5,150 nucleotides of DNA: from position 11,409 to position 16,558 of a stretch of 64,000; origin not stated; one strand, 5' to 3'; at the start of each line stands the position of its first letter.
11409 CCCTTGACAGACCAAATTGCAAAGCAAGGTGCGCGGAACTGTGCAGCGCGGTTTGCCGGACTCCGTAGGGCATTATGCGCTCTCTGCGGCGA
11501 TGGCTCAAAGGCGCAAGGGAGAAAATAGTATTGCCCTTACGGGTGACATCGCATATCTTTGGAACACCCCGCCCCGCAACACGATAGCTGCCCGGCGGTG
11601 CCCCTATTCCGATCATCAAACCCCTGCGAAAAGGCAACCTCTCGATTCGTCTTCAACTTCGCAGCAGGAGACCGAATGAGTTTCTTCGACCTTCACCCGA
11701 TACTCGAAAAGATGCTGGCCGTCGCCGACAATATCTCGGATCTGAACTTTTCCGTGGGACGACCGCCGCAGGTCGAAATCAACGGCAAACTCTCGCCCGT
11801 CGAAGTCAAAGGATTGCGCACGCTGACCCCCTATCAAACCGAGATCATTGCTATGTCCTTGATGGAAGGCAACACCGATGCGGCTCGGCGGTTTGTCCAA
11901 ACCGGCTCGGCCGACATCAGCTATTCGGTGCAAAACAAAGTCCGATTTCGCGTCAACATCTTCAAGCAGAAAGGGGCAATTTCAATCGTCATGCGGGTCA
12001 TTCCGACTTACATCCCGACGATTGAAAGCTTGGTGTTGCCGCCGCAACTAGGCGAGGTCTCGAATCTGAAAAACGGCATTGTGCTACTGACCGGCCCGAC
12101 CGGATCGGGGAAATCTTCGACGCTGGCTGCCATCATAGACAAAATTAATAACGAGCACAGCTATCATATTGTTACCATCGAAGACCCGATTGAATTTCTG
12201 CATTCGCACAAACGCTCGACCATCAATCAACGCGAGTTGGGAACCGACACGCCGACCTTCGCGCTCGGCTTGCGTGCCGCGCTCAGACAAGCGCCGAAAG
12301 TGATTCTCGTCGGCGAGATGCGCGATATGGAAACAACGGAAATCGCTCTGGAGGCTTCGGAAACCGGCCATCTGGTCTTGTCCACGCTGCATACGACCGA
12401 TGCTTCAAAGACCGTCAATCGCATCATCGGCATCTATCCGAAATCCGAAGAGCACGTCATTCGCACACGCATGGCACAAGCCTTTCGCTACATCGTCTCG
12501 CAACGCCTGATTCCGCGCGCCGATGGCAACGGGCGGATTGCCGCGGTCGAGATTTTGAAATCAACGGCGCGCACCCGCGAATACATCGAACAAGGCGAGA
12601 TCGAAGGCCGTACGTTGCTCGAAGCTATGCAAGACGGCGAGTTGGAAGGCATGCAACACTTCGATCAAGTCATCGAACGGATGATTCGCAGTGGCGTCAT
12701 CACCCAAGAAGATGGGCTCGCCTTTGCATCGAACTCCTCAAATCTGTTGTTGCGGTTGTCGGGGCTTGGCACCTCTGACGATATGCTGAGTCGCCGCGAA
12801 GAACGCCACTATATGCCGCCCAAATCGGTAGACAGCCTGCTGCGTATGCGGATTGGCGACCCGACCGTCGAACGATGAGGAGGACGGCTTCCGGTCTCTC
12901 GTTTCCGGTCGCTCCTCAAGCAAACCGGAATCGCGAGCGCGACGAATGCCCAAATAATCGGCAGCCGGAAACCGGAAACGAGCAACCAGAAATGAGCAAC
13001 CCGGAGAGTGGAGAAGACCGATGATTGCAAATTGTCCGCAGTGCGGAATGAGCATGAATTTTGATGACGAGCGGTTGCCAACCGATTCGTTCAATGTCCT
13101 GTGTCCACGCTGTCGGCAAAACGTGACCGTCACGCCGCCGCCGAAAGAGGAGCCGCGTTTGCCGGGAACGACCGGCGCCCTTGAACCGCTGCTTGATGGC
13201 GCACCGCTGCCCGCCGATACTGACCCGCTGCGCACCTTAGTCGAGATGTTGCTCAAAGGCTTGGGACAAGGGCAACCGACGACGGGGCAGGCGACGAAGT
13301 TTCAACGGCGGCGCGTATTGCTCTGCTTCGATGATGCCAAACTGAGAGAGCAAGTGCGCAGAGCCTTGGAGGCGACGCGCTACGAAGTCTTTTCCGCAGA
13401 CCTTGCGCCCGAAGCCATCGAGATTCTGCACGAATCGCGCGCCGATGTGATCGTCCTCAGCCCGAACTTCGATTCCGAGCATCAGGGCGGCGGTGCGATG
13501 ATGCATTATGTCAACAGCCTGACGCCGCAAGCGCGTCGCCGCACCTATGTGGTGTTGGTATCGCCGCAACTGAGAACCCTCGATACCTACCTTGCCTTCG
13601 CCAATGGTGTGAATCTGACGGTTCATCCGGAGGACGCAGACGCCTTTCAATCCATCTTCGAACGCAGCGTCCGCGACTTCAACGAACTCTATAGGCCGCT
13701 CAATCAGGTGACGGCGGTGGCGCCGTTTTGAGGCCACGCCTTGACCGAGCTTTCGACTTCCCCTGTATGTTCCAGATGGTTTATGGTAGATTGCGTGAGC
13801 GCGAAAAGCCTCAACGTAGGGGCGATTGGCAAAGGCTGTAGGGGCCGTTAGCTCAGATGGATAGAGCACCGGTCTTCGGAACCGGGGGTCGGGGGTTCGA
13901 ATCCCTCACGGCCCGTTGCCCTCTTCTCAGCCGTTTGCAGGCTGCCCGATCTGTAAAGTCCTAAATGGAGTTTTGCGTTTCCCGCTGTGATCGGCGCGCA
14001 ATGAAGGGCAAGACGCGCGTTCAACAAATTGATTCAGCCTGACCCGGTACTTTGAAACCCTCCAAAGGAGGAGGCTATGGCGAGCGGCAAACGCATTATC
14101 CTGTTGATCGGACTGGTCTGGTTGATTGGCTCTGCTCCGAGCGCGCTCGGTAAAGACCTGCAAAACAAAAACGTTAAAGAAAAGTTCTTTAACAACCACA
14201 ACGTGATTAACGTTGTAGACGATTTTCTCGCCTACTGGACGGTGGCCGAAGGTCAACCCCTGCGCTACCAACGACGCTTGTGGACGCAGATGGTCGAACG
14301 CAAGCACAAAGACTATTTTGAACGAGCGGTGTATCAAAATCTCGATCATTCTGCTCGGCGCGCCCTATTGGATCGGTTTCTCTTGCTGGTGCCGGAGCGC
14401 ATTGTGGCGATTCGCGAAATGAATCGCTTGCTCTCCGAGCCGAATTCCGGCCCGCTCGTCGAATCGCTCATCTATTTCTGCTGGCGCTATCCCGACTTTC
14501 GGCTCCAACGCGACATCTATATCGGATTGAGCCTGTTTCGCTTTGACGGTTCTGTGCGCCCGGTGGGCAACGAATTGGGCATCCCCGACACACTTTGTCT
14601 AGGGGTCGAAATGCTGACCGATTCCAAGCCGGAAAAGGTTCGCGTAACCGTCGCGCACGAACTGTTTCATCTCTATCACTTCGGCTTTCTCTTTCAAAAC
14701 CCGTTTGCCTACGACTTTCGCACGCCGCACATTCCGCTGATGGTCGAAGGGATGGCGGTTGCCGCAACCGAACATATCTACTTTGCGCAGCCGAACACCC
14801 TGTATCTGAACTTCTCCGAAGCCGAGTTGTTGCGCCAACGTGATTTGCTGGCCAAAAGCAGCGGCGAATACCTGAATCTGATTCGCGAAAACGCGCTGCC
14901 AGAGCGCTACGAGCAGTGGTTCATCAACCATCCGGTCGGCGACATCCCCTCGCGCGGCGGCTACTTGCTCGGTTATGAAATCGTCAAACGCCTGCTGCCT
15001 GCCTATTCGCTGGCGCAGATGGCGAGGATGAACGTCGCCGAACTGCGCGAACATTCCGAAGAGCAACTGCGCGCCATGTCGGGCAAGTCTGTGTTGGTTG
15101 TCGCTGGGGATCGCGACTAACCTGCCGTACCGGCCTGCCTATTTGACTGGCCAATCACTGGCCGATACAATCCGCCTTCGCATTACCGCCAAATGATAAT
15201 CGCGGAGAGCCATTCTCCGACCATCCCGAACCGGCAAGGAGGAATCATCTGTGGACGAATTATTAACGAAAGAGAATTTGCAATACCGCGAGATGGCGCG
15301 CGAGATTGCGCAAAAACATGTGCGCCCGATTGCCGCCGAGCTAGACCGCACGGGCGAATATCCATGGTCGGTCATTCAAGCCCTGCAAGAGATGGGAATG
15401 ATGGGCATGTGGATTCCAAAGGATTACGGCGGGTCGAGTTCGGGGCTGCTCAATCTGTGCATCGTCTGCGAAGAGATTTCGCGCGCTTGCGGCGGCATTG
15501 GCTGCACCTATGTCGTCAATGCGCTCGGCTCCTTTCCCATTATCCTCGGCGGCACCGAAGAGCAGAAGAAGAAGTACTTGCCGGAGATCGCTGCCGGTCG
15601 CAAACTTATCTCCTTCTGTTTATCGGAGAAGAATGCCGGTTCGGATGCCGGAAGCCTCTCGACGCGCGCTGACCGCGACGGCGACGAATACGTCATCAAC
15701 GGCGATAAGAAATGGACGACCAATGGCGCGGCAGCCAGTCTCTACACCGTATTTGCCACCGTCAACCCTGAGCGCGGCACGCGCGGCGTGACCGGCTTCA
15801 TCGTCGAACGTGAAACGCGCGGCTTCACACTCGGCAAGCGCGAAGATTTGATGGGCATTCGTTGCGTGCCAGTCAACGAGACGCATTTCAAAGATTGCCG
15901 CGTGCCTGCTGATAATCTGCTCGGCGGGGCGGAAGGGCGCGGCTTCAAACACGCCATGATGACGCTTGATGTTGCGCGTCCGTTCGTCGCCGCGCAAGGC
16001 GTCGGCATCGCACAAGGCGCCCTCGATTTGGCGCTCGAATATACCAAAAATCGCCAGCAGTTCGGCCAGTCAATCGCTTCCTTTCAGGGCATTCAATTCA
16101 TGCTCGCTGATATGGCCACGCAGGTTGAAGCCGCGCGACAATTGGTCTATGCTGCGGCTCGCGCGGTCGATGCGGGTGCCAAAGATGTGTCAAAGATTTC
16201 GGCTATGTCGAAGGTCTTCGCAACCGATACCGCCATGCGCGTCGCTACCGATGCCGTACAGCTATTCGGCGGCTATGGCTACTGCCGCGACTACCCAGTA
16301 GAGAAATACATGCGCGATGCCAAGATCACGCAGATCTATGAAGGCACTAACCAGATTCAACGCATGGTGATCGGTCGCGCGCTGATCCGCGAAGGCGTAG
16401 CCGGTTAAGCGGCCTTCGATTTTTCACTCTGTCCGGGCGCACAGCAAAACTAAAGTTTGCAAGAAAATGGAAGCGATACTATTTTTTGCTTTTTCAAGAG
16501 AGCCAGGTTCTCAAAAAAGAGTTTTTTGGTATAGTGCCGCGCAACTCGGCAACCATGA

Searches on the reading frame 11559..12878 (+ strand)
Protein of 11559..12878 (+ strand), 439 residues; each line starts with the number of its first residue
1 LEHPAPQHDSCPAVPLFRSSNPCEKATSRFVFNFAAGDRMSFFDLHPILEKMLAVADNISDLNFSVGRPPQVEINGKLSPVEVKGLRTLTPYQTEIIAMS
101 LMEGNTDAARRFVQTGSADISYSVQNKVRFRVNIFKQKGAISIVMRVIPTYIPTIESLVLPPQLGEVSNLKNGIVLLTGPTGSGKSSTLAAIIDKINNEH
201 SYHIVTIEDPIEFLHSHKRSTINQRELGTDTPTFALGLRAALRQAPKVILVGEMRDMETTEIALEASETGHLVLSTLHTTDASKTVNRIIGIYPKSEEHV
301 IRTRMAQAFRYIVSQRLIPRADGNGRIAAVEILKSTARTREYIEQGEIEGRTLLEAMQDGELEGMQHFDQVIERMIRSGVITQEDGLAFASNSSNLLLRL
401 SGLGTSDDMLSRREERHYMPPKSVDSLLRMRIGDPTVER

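Call 77: search_protein_families(library=pfam, proteins=[window:11559-12878:+], max_evalue=0.0001)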
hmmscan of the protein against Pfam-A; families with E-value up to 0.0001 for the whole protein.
window:11559-12878:+ (439 aa): 1 family
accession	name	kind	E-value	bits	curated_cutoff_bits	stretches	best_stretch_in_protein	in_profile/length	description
PF00437.27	T2SSE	-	1e-45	156.5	24.9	1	98-352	63-314/370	Type II/IV secretion system protein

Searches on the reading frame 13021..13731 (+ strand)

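Call 77: search_protein_families(library=pfam, proteins=[window:13021-13731:+], max_evalue=0.0001)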
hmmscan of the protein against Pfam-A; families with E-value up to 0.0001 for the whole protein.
window:13021-13731:+ (236 aa): 1 family
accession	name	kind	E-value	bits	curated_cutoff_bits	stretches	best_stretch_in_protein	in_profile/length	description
PF13717.11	Zn_ribbon_4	-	2.9e-07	30.7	30.3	1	1-33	1-33/36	zinc-ribbon domain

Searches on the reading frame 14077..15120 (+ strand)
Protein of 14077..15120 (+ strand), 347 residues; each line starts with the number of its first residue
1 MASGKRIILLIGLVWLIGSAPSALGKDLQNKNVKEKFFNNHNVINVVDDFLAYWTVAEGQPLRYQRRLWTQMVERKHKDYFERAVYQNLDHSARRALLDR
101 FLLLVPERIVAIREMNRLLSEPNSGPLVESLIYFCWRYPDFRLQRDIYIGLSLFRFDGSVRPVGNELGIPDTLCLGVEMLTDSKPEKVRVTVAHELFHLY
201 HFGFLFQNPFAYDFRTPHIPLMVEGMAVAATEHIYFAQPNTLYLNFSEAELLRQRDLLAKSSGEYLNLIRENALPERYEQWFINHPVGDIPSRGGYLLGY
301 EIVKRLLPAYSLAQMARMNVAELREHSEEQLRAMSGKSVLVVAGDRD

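Call 77: search_protein_families(library=pfam, proteins=[window:14077-15120:+], max_evalue=0.0001)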
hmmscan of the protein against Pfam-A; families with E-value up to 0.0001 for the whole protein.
window:14077-15120:+ (347 aa): 1 family
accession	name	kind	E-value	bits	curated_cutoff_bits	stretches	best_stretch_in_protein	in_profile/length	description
PF10026.15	DUF2268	-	1.4e-07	31.7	23.6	1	166-311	44-179/195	Predicted Zn-dependent protease (DUF2268)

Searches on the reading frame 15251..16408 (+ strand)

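Call 77: search_protein_families(library=pfam, proteins=[window:15251-16408:+], max_evalue=0.0001)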
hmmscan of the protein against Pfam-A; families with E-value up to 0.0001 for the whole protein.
window:15251-16408:+ (385 aa): 5 families
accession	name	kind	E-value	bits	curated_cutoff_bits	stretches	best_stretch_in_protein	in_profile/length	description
PF00441.29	Acyl-CoA_dh_1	-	4.4e-52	176.6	22.4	1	229-378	1-149/150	Acyl-CoA dehydrogenase, C-terminal domain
PF02771.21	Acyl-CoA_dh_N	-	2.4e-34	118.5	22.9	1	6-116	1-112/113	Acyl-CoA dehydrogenase, N-terminal domain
PF08028.16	Acyl-CoA_dh_2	-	7e-27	94.8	22.7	1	246-367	3-133/134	Acyl-CoA dehydrogenase, C-terminal domain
PF02770.24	Acyl-CoA_dh_M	-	9.1e-24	83.9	33.3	1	121-216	1-97/97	Acyl-CoA dehydrogenase, middle domain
PF22924.1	ACOX_C_alpha1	-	4.7e-08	33.4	27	1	262-379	49-169/169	Acyl-CoA oxidase, C-alpha1 domain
